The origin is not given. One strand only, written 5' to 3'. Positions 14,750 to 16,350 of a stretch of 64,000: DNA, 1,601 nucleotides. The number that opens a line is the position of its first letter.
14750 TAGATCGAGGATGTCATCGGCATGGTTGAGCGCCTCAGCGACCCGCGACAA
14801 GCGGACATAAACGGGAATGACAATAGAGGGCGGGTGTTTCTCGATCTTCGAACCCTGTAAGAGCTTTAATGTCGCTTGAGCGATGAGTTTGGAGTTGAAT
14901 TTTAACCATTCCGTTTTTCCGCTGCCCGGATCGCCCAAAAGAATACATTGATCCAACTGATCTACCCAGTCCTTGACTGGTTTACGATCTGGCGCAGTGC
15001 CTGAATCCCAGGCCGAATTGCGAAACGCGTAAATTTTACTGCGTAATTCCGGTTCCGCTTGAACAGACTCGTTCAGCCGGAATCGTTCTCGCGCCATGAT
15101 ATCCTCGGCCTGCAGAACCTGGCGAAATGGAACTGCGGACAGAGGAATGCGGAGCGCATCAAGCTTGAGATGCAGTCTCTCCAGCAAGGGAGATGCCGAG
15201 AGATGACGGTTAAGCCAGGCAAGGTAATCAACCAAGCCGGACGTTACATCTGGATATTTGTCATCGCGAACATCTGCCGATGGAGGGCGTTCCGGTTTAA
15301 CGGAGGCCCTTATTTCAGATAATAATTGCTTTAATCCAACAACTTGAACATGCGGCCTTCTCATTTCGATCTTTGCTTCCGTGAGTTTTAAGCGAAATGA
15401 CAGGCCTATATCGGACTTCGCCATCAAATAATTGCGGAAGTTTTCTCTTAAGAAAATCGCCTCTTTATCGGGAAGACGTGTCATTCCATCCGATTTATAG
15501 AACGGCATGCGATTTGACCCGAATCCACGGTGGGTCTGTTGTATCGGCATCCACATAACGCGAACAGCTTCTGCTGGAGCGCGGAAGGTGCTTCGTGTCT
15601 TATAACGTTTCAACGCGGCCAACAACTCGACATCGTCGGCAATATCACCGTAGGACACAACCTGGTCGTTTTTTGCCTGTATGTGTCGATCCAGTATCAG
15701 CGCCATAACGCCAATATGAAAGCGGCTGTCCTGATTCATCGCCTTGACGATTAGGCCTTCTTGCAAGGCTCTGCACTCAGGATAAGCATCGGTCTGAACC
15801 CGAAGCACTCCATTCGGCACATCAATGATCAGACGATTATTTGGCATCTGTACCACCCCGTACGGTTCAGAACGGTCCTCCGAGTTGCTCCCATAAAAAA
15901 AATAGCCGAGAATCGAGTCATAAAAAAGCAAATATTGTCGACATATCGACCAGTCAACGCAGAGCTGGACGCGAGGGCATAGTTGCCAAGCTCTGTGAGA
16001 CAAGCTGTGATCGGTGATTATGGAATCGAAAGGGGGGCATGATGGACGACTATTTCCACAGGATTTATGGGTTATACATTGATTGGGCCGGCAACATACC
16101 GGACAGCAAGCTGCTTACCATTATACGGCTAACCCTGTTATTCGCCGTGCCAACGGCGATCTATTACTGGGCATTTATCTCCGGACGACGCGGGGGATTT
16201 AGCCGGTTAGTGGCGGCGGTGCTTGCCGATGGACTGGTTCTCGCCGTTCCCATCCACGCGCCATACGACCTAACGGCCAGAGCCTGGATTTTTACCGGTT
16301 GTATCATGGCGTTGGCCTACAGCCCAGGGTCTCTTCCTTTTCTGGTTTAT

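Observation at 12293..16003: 1236-aa NACHT/STAND NTPase with unknown N-terminal domain and HEAT-repeat C-terminus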

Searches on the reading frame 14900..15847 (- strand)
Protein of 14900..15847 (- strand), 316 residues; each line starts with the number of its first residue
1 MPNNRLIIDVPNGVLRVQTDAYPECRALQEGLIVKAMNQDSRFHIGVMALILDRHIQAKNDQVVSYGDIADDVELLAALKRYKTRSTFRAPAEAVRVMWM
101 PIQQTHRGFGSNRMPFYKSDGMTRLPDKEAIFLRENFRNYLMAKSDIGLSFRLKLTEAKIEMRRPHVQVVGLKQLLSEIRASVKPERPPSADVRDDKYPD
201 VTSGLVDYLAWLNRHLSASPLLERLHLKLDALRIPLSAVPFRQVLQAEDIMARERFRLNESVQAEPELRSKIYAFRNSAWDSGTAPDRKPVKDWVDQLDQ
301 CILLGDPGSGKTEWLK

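Call 15: search_protein_families(library=pfam, proteins=[window:14900-15847:-], max_evalue=10)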
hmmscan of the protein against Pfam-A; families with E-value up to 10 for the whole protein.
window:14900-15847:- (316 aa): 0 families

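Call 34: predict_structure(alignment_id=A2)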
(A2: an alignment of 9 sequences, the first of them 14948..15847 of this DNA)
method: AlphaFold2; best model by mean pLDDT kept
length: 300 residues; sequences in the alignment: 9
mean_pLDDT: 45.0   pTM: 0.22
mean pLDDT of the five models: 45.0, 43.5, 41.5, 40.4, 38.7
residues with pLDDT >= 90: 0; 70-90: 9; 50-70: 75; < 50: 216
segments of 3 or more residues with pLDDT < 50: 1-169, 188-197, 235-238, 270-293, 297-300
pLDDT, mean of each block of 10 residues (from residue 1): 31 31 35 40 40 35 37 45 32 36 38 32 41 47 38 28 35 62 53 50 66 66 71 52 61 58 53 44 45 46
secondary structure, 60 per line:
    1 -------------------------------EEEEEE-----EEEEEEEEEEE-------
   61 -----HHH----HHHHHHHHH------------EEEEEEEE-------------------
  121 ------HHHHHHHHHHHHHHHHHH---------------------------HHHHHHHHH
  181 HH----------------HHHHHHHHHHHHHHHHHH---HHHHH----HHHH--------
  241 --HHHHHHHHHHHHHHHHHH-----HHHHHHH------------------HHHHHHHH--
elements in order: E32-37 E43-53 H73-81 E94-101 H127-144 H172-182 H199-216 H220-224 H229-232 H243-260 H266-272 H291-298

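Call 104: fold_search(model_id=the predicted structure, library=pdb)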
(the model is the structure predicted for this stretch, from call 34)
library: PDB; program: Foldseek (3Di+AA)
matches with E <= 10: 198; with E <= 0.001: 0
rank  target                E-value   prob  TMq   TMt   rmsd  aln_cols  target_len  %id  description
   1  5akf_I                6.5e-01  0.23  0.10  0.17  13.4        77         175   10  THE CRYSTAL STRUCTURE OF I-DMOI Q42AK120M IN COMPLEX WITH ITS TARGET DNA NICKED IN THE CODING STRAND A AND IN THE PRES (released 2015-06-17)
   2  2vs7_G                8.4e-01  0.20  0.10  0.15  13.6        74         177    9  The crystal structure of I-DmoI in complex with DNA and Ca (released 2008-11-11)
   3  4yit_D                1.0e+00  0.20  0.10  0.10  11.3        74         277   15  Crystal Structure of LAGLIDADG Meganuclease I-AabMI Bound to Uncleaved DNA (released 2016-03-23)
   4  5akf_E                1.1e+00  0.18  0.11  0.17  13.4        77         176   10  THE CRYSTAL STRUCTURE OF I-DMOI Q42AK120M IN COMPLEX WITH ITS TARGET DNA NICKED IN THE CODING STRAND A AND IN THE PRES (released 2015-06-17)
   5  5akf_A                1.1e+00  0.18  0.11  0.17  13.4        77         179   10  THE CRYSTAL STRUCTURE OF I-DMOI Q42AK120M IN COMPLEX WITH ITS TARGET DNA NICKED IN THE CODING STRAND A AND IN THE PRES (released 2015-06-17)
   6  5ak9_J                1.1e+00  0.18  0.10  0.16  13.4        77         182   10  THE CRYSTAL STRUCTURE OF I-DMOI Q42AK120M IN COMPLEX WITH ITS TARGET DNA IN THE PRESENCE OF 2MM MN (released 2015-06-17)
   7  5o6g_A                1.2e+00  0.18  0.11  0.16  13.4        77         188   10  Structures and dynamics of mesophilic variants from the homing endonuclease I-DmoI (released 2017-12-06)
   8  2vs8_K                1.2e+00  0.15  0.10  0.16  13.4        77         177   12  The crystal structure of I-DmoI in complex with DNA and Mn (released 2008-11-11)
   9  9g6k_Lh               1.3e+00  0.02  0.07  0.05  31.9       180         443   13  LSU structure derived from the LSU sample of the mitoribosome from T. gondii. (released 2024-12-11)
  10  2vs7_D                1.4e+00  0.15  0.11  0.16  13.4        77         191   10  The crystal structure of I-DmoI in complex with DNA and Ca (released 2008-11-11)
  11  3abd_B                1.4e+00  0.05  0.08  0.11  16.8        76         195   14  Structure of human REV7 in complex with a human REV3 fragment in a monoclinic crystal (released 2010-02-16)
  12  5ak9_A                1.5e+00  0.15  0.11  0.16  13.4        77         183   10  THE CRYSTAL STRUCTURE OF I-DMOI Q42AK120M IN COMPLEX WITH ITS TARGET DNA IN THE PRESENCE OF 2MM MN (released 2015-06-17)
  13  5a0w_A                1.5e+00  0.13  0.10  0.16  13.6        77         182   10  THE CRYSTAL STRUCTURE OF I-DMOI E117A IN COMPLEX WITH ITS TARGET DNA AND IN THE PRESENCE OF 2MM MN (released 2016-05-11)
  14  4d6o_A                1.7e+00  0.14  0.11  0.16  13.4        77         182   10  THE CRYSTAL STRUCTURE OF I-DMOI IN COMPLEX WITH ITS TARGET DNA AT 1H INCUBATION IN 5MM MG (STATE 2) (released 2014-12-17)
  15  4unc_G                1.7e+00  0.13  0.10  0.16  13.4        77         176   12  THE CRYSTAL STRUCTURE OF I-DMOI IN COMPLEX WITH ITS TARGET DNA AT 8 DAYS INCUBATION IN 5MM MN (STATE 6) (released 2014-12-17)
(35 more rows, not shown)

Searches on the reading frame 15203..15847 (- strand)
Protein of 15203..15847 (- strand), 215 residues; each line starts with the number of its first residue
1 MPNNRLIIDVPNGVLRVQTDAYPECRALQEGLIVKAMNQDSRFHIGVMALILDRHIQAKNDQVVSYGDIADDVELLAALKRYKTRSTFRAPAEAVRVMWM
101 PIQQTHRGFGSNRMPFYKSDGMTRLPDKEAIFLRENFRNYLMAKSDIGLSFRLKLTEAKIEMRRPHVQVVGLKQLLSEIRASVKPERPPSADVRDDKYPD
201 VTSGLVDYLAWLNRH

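Call 22: search_protein_representatives(protein=window:15203-15847:-)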
Query: 215 residues. Proteins with E-value up to 0.001 (for the whole library): 3; up to 1e-10: 1; up to 1e-30: 1. The best 3 are listed.
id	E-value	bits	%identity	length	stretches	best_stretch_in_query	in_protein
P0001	5.8e-138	473.5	100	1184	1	1-215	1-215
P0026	3.0e-07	46.6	27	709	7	3-65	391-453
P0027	2.6e-05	40.3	30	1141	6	116-164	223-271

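Call 59: search_protein_families(library=phrogs, proteins=[window:15248-15847:-], max_evalue=0.1)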
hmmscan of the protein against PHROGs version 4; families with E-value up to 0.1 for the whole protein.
window:15248-15847:- (200 aa): 0 families

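Call 74: search_solved_structures(query=A7, max_evalue=10, show_alignments=2)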
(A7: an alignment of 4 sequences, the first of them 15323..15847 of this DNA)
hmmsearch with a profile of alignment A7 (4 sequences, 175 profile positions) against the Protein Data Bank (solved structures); distinct sequences matched with E-value up to 10: 0.

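Call 75: find_related_loci(query=A7, collection=viral_contigs, flank=8000)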
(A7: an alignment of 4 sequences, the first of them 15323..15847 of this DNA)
Query A7 (175 aa) in viral_contigs; peptide patterns used: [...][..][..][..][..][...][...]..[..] (x = any residue, [..] = any of these).
40 stretches matched a pattern, but none encodes a relative of the query by tblastn (E <= 1e-3).

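Call 94: search_dna_similar(query=window:15323-15847:-, collection=plasmids, mode=protein, max_evalue=1, max_rows=10)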
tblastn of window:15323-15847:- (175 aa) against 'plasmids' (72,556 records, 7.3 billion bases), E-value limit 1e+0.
No match.

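Call 100: search_protein_families(library=pfam, proteins=[window:15323-15847:-], max_evalue=10)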
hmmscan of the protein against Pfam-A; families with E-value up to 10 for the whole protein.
window:15323-15847:- (175 aa): 1 family
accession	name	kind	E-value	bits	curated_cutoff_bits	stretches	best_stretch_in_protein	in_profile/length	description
PF24074.1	DUF7366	-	0.21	12.3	27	1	18-72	20-75/78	Domain of unknown function (DUF7366)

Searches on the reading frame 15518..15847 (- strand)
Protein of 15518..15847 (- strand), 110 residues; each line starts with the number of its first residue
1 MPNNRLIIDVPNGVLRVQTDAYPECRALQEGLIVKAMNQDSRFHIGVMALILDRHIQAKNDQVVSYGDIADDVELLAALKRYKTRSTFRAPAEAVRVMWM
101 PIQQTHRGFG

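Call 42: find_homologous_proteins(query=A5, max_evalue=10)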
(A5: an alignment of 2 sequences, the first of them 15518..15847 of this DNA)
Query A5 (2 sequences): 36 candidates shared short words with the query, none scored E <= 10.

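Call 45: find_related_loci(query=A5, collection=metagenome_contigs, flank=8000)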
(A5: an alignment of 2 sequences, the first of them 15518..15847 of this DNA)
Query A5 (110 aa) in metagenome_contigs; peptide patterns used: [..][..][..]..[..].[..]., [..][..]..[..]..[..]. (x = any residue, [..] = any of these).
122 stretches matched a pattern, but none encodes a relative of the query by tblastn (E <= 1e-3).

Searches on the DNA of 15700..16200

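Call 90: search_rna_families(source=window, start=15700, end=16200, threshold=evalue, max_evalue=1)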
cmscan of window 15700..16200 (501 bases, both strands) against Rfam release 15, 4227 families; matches with E-value up to 1: 0.
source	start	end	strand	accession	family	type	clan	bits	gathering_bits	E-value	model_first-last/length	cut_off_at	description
